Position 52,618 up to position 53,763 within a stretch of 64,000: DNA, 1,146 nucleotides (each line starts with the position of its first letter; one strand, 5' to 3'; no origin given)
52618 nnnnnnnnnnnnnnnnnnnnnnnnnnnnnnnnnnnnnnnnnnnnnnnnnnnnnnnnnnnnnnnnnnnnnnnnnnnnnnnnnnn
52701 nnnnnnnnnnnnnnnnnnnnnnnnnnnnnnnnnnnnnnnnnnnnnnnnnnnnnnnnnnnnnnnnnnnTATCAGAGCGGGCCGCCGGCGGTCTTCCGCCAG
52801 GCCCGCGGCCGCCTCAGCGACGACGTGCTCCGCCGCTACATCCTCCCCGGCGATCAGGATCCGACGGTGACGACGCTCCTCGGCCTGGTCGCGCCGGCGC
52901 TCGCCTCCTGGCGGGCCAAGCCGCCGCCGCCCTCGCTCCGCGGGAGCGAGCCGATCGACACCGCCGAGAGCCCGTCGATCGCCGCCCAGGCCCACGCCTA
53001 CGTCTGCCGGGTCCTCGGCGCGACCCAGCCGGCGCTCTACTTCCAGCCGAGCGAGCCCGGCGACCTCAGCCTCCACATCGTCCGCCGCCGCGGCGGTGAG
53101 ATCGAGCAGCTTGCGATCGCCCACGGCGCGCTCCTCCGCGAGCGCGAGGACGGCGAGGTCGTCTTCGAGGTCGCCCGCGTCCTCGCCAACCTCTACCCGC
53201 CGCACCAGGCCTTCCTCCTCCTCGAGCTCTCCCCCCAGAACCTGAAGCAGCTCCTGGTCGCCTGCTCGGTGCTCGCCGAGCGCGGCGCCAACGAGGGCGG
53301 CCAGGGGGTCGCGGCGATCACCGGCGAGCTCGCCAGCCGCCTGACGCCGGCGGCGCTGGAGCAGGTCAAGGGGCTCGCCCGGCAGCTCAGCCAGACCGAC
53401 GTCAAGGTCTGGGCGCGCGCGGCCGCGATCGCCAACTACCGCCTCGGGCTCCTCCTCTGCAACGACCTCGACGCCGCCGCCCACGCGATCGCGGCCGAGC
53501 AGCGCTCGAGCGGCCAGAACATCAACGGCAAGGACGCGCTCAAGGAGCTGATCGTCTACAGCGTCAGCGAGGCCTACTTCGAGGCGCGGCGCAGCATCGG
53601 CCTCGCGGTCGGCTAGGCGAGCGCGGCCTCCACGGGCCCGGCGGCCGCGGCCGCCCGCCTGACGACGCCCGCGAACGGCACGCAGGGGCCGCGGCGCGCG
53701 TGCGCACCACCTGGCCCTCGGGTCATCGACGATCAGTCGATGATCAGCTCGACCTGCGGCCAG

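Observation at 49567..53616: TPR-fused pseudokinase: beta3-Lys, HRD-Asp and DFG-Asp all replaced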

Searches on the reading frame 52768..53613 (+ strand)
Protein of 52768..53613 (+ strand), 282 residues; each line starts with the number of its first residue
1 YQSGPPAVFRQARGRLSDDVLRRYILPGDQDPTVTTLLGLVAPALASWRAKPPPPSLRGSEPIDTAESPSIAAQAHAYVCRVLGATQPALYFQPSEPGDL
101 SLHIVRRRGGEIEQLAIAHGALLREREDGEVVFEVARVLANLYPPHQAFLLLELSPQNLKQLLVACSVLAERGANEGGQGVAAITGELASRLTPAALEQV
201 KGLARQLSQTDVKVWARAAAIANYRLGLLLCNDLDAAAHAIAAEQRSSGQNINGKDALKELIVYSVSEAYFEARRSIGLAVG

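Call 41: search_solved_structures(query=A3, max_evalue=10, show_alignments=3)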
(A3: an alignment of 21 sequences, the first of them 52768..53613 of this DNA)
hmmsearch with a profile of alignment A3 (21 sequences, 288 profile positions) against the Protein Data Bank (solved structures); distinct sequences matched with E-value up to 10: 2.
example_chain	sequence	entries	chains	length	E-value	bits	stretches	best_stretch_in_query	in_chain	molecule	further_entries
5cwh_A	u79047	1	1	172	1.6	11.5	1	175-223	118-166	Designed helical repeat protein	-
7bqn_A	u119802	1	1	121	1.9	11.2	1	144-197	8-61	Rei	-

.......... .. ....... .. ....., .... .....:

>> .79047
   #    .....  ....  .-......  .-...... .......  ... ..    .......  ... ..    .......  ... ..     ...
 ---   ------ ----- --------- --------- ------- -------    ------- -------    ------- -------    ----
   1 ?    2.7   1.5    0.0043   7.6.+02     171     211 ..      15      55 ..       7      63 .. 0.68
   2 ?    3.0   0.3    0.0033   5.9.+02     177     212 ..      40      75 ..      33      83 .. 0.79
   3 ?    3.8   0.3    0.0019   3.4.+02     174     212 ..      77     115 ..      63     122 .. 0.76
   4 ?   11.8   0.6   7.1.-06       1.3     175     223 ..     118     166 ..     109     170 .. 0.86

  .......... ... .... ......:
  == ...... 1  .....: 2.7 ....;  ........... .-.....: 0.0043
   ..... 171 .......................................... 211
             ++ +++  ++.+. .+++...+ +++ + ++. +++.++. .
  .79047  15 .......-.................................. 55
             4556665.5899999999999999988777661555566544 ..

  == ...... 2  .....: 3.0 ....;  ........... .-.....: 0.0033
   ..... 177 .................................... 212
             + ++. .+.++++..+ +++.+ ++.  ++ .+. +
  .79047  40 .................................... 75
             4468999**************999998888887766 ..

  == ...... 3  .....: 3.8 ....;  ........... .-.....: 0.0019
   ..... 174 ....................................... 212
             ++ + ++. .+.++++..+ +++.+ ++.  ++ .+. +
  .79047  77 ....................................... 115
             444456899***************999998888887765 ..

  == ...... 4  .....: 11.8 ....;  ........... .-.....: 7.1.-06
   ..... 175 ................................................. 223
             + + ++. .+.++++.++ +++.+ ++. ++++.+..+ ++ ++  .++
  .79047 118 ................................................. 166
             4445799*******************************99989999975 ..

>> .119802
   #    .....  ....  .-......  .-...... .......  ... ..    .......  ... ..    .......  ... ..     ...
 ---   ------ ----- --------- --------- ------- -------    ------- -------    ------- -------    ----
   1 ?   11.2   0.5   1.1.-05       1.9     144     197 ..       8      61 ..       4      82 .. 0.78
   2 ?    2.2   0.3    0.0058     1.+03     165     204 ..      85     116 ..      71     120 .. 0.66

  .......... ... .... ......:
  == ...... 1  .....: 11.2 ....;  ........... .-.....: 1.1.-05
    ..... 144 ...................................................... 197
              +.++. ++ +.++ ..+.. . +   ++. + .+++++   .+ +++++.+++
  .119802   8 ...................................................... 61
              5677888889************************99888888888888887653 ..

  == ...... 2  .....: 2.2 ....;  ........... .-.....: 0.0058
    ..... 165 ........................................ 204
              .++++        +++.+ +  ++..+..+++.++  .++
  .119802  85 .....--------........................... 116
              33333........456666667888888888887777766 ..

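Call 42: search_protein_families(library=pfam, alignment_id=A3, max_evalue=10)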
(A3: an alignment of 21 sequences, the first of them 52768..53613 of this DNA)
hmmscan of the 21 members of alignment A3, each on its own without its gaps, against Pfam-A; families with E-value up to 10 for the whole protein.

A. member 1, window:52768-53613:+ (282 aa): 0 families

B. families by the number of members that match (of 21 scanned): 4 families
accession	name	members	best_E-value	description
PF01471.23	PG_binding_1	1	0.03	Putative peptidoglycan binding domain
PF11619.13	P53_C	1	0.038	Transcription factor P53 - C terminal domain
PF18369.6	PKS_DE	1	0.052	Polyketide synthase dimerisation element domain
PF23626.1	CCD_aECM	1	0.11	aECM cysteine-cradle domain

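Call 53: search_protein_representatives(alignment_id=A3)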
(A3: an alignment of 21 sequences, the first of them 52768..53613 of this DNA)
Query: 21 sequences, 288 profile positions. Proteins with E-value up to 0.001 (for the whole library): 5162; up to 1e-10: 3525; up to 1e-30: 1401. The best 150 are listed.
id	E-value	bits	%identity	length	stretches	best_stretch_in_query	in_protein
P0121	5.6e-91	321.5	-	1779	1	1-287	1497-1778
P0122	6.0e-88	311.6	-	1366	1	1-287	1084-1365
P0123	1.7e-87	310.1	-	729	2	2-285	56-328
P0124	3.3e-87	309.1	-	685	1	1-286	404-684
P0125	3.6e-87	309.0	-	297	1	5-287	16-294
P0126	4.6e-87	308.6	-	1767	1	2-286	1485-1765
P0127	7.0e-87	308.0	-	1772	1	2-286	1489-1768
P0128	8.0e-87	307.9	-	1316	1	1-287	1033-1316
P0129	1.4e-86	307.1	-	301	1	1-287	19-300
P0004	1.5e-85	303.6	-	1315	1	3-287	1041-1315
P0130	6.6e-84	298.3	-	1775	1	1-287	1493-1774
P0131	1.2e-83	297.5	-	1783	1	1-287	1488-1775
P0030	1.6e-83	297.0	-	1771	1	2-287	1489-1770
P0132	2.2e-83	296.6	-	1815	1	1-287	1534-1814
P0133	3.5e-83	295.9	-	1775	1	1-285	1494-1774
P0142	2.9e-79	283.0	-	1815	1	1-286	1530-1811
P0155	3.7e-77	276.1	-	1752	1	1-287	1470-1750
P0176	5.2e-75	269.1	-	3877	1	1-287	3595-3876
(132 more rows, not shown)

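Call 76: find_encoding_contigs(protein=P0176, flank=10000, max_places=1)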
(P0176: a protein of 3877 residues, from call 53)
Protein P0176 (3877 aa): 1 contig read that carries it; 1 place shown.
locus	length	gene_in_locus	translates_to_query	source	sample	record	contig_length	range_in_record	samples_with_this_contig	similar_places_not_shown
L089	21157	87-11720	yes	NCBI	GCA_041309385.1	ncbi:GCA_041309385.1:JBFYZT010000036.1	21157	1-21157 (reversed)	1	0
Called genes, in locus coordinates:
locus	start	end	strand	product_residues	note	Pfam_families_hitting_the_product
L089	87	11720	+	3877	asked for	PF00515:TPR_1 (faint), PF07719:TPR_2 (faint), PF12895:ANAPC3 (faint), PF13181:TPR_8 (faint), PF13414:TPR_11 (faint), PF13428:TPR_14 (faint), PF13429:TPR_15 (faint), PF13424:TPR_12 (weak), +9 more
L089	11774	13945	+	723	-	PF01833:TIG, PF20144:TIG_SUH (faint), PF24328:DUF7498 (faint), PF01833:TIG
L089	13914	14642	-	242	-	-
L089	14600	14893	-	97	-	-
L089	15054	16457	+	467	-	-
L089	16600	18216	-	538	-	PF03734:YkuD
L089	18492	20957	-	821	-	PF01011:PQQ (faint), PF13360:PQQ_2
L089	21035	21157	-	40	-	?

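Call 78: search_protein_families(library=ncbifam, proteins=[L090:3104-4582:+, L090:6248-8299:+, L090:8574-9473:+, L090:20600-21817:+, window:52768-53613:+], max_evalue=0.001)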
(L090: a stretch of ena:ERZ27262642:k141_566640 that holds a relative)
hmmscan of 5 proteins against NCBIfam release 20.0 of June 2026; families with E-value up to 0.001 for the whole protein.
L090:3104-4582:+ (493 aa): 13 families
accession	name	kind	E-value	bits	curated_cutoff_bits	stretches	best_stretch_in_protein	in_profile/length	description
NF033758.1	gliding_GltE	equivalog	3.5e-26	92.2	225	1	11-450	5-407/411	adventurous gliding motility TPR repeat lipoprotein GltE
TIGR02521.1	type_IV_pilW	equivalog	7.7e-17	61.6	154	2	92-224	60-187/234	type IV pilus biogenesis/stability protein PilW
TIGR02917.1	PEP_TPR_lipo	equivalog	1.3e-16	59.7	312.2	2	229-475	373-602/899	XrtA/PEP-CTERM system TPR-repeat protein PrsT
NF002725.1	PRK02603.1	equivalog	3.7e-12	46.6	143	1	97-196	35-137/173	photosystem I assembly protein Ycf3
NF040959.1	MamA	equivalog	2.1e-11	43.7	200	1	257-366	78-185/204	magnetosome protein MamA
NF008391.2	PRK11189.1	equivalog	5.1e-10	39.3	250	1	183-292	36-141/297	lipoprotein NlpI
NF033920.0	C39_PA2778_fam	equivalog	5.5e-10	39.1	150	1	96-191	155-250/255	PA2778 family cysteine peptidase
NF033762.1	social_mot_Tgl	equivalog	2.1e-08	33.8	225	0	92-198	26-133/252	social motility TPR repeat lipoprotein Tgl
NF047371.1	FlcA_CTERM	equivalog_domain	1.1e-05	24.2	300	1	47-191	405-533/646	periplasmic flagellar collar protein FlcA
NF047507.1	TPR_BatC_Lepto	exception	0.00016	21.2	175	0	133-176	98-141/214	TPR repeat-containing protein BatC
TIGR02552.1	LcrH_SycD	equivalog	0.00027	20.6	104.8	0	323-363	55-95/136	SycD/LcrH family type III secretion system chaperone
TIGR00990.1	3a0801s09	subfamily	0.0004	19.1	757.25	1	253-408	334-478/615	mitochondrial import receptor subunit TOM70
NF047847.2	SS_mature_LptM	equivalog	0.00071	19.6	27.7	0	1-26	1-24/31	LPS translocon maturation chaperone LptM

L090:6248-8299:+ (684 aa): 7 families
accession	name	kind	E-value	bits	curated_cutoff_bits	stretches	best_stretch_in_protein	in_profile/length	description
NF033760.1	gliding_GltG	equivalog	2.3e-111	373.4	650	1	1-682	1-646/650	adventurous gliding motility protein GltG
NF033768.1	myxo_SS_tail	domain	1e-34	118.5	40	1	590-681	1-91/92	AgmX/PglI C-terminal domain-containing protein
NF033761.1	gliding_GltJ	equivalog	9.1e-11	41.5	450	1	589-679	580-669/671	adventurous gliding motility protein GltJ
TIGR03354.1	VI_FHA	hypoth_equivalog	1.6e-09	38.1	120.25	1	18-138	18-134/420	type VI secretion system-associated FHA domain protein TagH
NF041660.2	oxygluDhInhib_OdhI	equivalog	6e-09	35.9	200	1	20-94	52-125/130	oxoglutarate dehydrogenase inhibitor Odhl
NF049868.1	FhaB_Rv0019c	equivalog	7.2e-09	35.9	125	1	13-91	74-153/158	FHA domain-containing protein FhaB/FipA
TIGR01352.1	tonB_Cterm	subfamily_domain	1.5e-05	25.3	27.1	1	619-679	11-71/76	TonB family protein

L090:8574-9473:+ (300 aa): 33 families (the best 25 are shown)
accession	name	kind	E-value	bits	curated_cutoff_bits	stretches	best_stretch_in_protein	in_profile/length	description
TIGR02917.1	PEP_TPR_lipo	equivalog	1.1e-24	86.4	312.2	2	124-282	478-636/899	XrtA/PEP-CTERM system TPR-repeat protein PrsT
TIGR02521.1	type_IV_pilW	equivalog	1.5e-24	86.8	154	3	30-96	31-97/234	type IV pilus biogenesis/stability protein PilW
NF040959.1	MamA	equivalog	1.6e-24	86.5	200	2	37-189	44-183/204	magnetosome protein MamA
TIGR02552.1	LcrH_SycD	equivalog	1.8e-20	73.1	104.8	2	208-283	47-121/136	SycD/LcrH family type III secretion system chaperone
NF033762.1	social_mot_Tgl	equivalog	1.5e-19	70.4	225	1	118-276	38-199/252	social motility TPR repeat lipoprotein Tgl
NF033920.0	C39_PA2778_fam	equivalog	2e-15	56.9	150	2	156-243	167-254/255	PA2778 family cysteine peptidase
TIGR02795.1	tol_pal_ybgF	equivalog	2.1e-15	57.4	90.1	2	36-121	8-97/119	tol-pal system protein YbgF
NF008755.0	PRK11788.1-3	equivalog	2e-14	53.8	430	1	85-202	155-272/388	lipopolysaccharide assembly protein LapB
NF052415.1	T3SS_chap_SctY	equivalog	3.1e-13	50.1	70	1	185-275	12-105/106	type III secretion apparatus assembly chaperone SctY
NF008757.0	PRK11788.1-5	equivalog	5e-13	49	363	1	83-193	153-263/388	lipopolysaccharide assembly protein LapB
TIGR00990.1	3a0801s09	subfamily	1.4e-12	47.1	757.25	1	110-271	294-457/615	mitochondrial import receptor subunit TOM70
NF033758.1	gliding_GltE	equivalog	1.9e-12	46.9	225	1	148-282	225-360/411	adventurous gliding motility TPR repeat lipoprotein GltE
NF008520.0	PRK11447.1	equivalog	9.4e-12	43.5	858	2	35-189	274-429/1157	cellulose synthase complex outer membrane protein BcsC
NF047507.1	TPR_BatC_Lepto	exception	1.6e-10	40.8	175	0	124-181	71-132/214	TPR repeat-containing protein BatC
NF047371.1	FlcA_CTERM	equivalog_domain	5.1e-10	38.4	300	1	43-273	326-499/646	periplasmic flagellar collar protein FlcA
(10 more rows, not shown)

L090:20600-21817:+ (406 aa): 0 families

window:52768-53613:+ (282 aa): 0 families
